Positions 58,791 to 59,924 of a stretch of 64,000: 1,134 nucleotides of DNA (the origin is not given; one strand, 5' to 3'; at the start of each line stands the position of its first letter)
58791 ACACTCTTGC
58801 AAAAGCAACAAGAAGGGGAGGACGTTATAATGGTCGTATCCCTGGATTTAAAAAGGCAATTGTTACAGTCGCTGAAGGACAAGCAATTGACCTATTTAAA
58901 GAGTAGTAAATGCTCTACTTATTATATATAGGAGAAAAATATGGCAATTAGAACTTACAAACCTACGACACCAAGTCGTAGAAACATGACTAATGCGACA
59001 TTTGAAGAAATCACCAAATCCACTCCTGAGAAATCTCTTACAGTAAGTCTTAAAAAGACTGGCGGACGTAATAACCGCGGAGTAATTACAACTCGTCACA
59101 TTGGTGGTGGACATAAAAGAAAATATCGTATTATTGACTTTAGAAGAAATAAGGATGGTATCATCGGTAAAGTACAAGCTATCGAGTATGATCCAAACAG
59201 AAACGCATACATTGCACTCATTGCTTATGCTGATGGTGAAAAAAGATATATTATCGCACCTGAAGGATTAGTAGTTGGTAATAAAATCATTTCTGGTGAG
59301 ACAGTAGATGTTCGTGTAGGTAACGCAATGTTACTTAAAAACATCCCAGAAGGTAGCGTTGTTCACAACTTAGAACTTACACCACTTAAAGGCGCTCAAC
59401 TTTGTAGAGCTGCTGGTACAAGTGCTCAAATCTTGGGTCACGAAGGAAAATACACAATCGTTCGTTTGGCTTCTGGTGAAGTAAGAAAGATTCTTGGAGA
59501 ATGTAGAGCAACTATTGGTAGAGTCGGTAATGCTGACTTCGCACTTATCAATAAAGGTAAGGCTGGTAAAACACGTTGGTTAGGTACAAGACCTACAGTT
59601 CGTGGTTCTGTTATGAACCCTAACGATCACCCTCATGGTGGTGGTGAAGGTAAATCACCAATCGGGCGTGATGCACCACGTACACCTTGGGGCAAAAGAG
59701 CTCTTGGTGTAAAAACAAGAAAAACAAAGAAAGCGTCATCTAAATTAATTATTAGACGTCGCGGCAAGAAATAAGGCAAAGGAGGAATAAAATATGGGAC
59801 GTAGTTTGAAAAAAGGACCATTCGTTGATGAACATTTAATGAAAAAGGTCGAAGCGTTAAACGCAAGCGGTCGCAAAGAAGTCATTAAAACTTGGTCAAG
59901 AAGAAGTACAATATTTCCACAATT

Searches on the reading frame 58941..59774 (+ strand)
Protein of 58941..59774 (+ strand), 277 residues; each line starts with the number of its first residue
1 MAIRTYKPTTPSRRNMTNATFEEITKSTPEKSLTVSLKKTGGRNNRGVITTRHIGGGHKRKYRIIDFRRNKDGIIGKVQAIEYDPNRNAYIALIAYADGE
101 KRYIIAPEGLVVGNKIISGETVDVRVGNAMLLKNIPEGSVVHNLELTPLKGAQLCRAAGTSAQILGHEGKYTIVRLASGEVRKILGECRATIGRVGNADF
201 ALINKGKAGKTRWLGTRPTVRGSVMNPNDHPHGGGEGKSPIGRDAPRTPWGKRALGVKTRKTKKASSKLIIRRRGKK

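Call 26: find_related_loci(query=window:58941-59774:+, collection=genome_contigs, flank=1000)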
Query window:58941-59774:+ (277 aa) in genome_contigs; peptide patterns used: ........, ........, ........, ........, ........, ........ (x = any residue, [..] = any of these).
600 stretches matched a pattern (row limit reached: there are more); 593 encode a relative of the query (tblastn E <= 1e-3); the best 80 are kept; 80 distinct loci.
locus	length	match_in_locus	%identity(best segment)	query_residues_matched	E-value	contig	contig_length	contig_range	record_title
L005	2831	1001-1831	80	1-277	1e-153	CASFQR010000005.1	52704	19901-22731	uncultured bacterium isolate T20_L4_324324_idba_bin.108 genome assembly, contig: T20_L4_324324_idba_bin.108.fa_scaffold_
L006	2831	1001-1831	76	1-277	1e-146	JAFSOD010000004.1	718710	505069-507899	MAG: Bacilli bacterium isolate RGIG3320 Goat_Reticulum-5__c320, whole genome shotgun sequence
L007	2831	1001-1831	73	1-277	5e-139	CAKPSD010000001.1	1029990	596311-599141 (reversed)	MAG: uncultured Bacilli bacterium isolate REFINED_METABAT215_TOP10_CONTIGS_1500_ASSEMBLY_K77_MERGED__Hadza_MoBio_hadza-A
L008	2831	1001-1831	71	1-277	5e-136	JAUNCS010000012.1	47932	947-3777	MAG: Erysipelotrichaceae bacterium isolate S22M_St_41 NODE_423_length_47932_cov_32.246465, whole genome shotgun sequence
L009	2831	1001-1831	70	1-277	5e-135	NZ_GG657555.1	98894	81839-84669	Holdemania filiformis DSM 12042 Scfld4, whole genome shotgun sequence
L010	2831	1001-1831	71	1-277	1e-134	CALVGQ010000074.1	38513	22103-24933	MAG: uncultured Erysipelotrichaceae bacterium isolate E09__bin1 genome assembly, contig: E09__k127_3653002, whole genome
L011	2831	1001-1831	71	1-277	4e-134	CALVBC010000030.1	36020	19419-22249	MAG: uncultured Erysipelotrichaceae bacterium isolate E22__bin136 genome assembly, contig: E22__k127_658407, whole genom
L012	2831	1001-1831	71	1-277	1e-131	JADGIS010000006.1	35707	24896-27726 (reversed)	Erysipelotrichaceae bacterium RD49 NODE_6_length_35935_cov_81.394465, whole genome shotgun sequence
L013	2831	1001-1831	71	1-277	2e-132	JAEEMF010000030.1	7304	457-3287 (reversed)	MAG: Bacilli bacterium isolate Tb.RUG.233 k141_4098088_flag=1_multi=33.2002_len=7304, whole genome shotgun sequence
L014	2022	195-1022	71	1-276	1e-134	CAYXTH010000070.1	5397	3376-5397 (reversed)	MAG TPA_asm: uncultured Muribaculaceae bacterium isolate binchicken_co323_95 genome assembly, contig: NODE_17773_length_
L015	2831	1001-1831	70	1-277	2e-130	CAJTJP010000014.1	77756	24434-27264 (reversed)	Erysipelotrichales bacterium isolate A81 genome assembly, contig: MGBC000215.14, whole genome shotgun sequence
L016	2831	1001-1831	69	1-277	4e-130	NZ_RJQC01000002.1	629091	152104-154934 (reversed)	Absicoccus porci strain YH-panp20 panp20_2, whole genome shotgun sequence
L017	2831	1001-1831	70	1-277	9e-130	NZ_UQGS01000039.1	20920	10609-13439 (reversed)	Uncultured Catenibacterium sp. isolate UMGS270, whole genome shotgun sequence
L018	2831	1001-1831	70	1-277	5e-130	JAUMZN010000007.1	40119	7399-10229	MAG: Erysipelotrichaceae bacterium isolate S17M_St_31 NODE_203_length_40119_cov_8.039936, whole genome shotgun sequence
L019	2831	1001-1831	70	1-277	2e-129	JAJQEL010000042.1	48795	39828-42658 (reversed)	MAG: Erysipelotrichaceae bacterium isolate MI.9_3 NODE_88_length_48795_cov_41.699261, whole genome shotgun sequence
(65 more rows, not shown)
